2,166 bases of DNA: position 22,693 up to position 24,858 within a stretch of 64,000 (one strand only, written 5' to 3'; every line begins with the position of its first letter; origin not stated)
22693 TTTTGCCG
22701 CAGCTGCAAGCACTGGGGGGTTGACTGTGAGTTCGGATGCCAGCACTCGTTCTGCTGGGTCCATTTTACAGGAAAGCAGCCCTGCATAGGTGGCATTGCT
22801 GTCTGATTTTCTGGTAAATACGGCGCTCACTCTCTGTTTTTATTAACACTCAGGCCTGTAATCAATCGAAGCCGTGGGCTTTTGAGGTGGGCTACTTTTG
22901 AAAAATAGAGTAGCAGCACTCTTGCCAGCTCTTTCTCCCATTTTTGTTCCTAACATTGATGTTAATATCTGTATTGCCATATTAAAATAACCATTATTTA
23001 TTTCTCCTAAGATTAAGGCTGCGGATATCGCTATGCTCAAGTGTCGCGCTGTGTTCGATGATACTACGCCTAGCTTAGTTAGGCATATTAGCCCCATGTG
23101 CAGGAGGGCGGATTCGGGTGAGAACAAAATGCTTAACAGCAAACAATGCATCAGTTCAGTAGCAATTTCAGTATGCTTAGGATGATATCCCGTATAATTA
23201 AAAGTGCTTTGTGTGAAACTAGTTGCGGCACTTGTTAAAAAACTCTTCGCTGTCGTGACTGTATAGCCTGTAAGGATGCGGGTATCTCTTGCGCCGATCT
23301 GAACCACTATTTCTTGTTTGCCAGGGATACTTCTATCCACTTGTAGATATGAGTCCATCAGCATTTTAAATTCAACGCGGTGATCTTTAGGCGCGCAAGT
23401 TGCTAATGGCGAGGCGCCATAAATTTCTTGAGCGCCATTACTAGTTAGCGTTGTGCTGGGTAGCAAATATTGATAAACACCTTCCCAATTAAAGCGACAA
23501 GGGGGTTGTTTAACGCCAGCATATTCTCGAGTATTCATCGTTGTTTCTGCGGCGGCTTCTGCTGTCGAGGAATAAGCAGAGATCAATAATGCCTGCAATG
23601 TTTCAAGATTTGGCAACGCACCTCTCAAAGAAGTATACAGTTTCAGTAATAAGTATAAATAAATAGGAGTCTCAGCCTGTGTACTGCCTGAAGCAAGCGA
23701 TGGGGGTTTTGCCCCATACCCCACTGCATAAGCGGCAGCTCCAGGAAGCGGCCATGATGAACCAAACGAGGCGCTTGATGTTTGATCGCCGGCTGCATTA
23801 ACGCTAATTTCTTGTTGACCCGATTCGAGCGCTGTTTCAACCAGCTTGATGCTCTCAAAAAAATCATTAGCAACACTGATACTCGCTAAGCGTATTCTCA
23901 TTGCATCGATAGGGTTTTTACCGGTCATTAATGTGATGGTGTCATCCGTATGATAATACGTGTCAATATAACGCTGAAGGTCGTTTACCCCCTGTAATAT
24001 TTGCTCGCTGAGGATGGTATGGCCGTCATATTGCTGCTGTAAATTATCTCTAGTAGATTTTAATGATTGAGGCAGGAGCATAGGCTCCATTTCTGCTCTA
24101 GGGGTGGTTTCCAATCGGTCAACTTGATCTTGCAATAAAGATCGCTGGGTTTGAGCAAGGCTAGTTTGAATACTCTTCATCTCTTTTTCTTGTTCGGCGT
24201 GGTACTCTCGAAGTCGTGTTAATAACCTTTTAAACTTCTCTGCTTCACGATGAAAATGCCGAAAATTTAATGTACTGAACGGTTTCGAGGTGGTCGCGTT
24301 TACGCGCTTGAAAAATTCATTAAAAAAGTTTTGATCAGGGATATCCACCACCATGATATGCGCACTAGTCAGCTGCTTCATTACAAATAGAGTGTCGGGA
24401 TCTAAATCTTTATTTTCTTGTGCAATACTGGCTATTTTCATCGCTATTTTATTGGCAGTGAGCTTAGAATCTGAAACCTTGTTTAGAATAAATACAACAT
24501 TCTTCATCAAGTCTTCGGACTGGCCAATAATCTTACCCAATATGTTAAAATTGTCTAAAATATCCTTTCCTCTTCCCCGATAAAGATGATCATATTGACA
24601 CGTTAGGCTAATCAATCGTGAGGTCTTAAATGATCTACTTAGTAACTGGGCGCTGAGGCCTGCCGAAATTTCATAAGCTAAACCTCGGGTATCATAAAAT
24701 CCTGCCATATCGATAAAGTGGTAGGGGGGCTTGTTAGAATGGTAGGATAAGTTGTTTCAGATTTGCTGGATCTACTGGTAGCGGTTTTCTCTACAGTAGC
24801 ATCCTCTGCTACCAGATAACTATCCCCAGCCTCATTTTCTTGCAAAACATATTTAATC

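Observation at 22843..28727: About 1,960-codon GTPase gene split inside its G domain by a frameshift at a G6 homopolymer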

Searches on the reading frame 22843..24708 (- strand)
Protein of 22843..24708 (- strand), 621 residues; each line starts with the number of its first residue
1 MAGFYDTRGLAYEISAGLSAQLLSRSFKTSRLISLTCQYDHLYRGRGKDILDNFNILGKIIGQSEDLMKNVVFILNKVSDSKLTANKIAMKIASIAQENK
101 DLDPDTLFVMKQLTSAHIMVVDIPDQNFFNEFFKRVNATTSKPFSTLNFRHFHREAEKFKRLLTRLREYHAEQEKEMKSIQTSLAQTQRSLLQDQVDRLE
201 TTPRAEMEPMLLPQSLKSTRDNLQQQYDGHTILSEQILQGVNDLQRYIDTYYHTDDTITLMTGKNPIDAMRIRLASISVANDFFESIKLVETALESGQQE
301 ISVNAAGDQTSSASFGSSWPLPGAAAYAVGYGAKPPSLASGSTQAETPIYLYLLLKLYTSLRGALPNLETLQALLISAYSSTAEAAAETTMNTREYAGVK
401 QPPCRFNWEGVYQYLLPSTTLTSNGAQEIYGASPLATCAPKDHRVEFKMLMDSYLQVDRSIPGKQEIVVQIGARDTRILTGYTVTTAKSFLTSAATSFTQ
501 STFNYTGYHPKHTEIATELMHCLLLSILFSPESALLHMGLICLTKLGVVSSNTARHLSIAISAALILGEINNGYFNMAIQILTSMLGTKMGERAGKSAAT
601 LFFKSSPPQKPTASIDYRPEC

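Call 7: search_protein_families(library=pfam, proteins=[window:22843-24708:-], max_evalue=0.01)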
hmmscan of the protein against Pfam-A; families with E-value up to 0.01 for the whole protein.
window:22843-24708:- (621 aa): 0 families

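Call 18: find_encoding_contigs(protein=window:22846-24708:-, flank=10000, max_places=10)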
Protein window:22846-24708:- (621 aa): 7 contigs read that carry it; 3 places shown.
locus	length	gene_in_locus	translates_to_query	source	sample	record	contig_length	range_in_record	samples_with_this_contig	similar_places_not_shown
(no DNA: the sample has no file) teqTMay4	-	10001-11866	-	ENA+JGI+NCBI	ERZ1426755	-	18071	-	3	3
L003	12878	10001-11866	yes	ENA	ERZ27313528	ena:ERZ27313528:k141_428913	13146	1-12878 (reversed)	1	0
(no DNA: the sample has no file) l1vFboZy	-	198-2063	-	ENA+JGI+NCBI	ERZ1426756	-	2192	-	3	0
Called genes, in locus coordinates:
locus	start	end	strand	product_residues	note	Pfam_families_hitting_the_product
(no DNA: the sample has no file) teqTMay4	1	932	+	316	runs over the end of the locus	-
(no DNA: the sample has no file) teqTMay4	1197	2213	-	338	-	-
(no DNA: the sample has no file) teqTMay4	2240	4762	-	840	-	-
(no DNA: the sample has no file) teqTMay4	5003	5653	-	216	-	PF08448:PAS_4, PF00196:GerE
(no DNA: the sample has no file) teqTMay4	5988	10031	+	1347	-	-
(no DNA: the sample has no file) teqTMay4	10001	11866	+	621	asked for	-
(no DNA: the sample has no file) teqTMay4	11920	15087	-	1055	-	-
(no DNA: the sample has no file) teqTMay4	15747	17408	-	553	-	-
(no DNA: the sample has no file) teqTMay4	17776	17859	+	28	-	?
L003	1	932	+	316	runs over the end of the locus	-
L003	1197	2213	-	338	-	-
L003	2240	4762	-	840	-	-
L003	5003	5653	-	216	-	PF08448:PAS_4, PF00196:GerE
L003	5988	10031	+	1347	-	-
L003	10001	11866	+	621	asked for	-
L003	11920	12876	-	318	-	?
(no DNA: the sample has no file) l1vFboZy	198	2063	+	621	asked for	-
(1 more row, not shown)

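Call 29: search_protein_families(library=pfam, proteins=[P0012], max_evalue=0.1)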
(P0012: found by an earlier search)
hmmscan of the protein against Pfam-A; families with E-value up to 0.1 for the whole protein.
P0012 (1777 aa): 16 families
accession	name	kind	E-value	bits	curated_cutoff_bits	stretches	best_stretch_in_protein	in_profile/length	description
PF19193.6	Tectonin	-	2.4e-27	96.2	30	2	860-957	4-96/216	Tectonin domain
PF01926.29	MMR_HSR1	-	1.6e-07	31.9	21.9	1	1354-1478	2-92/113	50S ribosome-binding GTPase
PF13671.12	AAA_33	-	0.00027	21.7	27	1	1354-1399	2-48/143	AAA domain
PF12796.13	Ank_2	-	0.0026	18.7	27.3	1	1253-1291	14-58/90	Ankyrin repeats (3 copies)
PF13521.12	AAA_28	-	0.0062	17.2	27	1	1354-1399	2-47/164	AAA domain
PF00009.33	GTP_EFTU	-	0.0062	16.6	26.5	1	1354-1431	6-81/188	Elongation factor Tu GTP binding domain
PF03193.22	RsgA_GTPase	-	0.0092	16.3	30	1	1352-1374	107-129/174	RsgA GTPase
PF00023.36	Ank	-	0.01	16.6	21.1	1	1265-1290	5-30/33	Ankyrin repeat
PF00005.33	ABC_tran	-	0.011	16.8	25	1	1353-1382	13-38/137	ABC transporter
PF13606.12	Ank_3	-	0.012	16.6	22.3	1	1264-1289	4-29/30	Ankyrin repeat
PF13238.12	AAA_18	-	0.034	15.1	29.4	0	1354-1373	1-20/128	AAA domain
PF13479.12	AAA_24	-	0.036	14.4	27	0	1354-1388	5-37/195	AAA domain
PF13401.12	AAA_22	-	0.041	14.6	27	0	1352-1373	6-27/130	AAA domain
PF12626.12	PolyA_pol_arg_C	-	0.06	13.8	22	0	1694-1760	34-98/119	Polymerase A arginine-rich C-terminus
PF05272.17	VapE-like_dom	-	0.073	13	25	0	1345-1376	45-76/217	Virulence-associated protein E-like domain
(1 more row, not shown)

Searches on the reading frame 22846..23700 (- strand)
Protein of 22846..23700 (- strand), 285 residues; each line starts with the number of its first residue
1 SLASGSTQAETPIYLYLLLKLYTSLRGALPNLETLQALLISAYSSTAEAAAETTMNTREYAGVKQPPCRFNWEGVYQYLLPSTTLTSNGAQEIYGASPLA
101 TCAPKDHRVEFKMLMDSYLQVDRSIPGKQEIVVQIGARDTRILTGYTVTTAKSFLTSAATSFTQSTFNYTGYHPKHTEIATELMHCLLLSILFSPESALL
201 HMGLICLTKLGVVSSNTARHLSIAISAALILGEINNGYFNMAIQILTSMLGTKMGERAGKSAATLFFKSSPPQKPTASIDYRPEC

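Call 85: search_protein_families(library=pfam, proteins=[window:22846-23700:-], max_evalue=10)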
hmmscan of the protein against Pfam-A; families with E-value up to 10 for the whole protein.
window:22846-23700:- (285 aa): 0 families
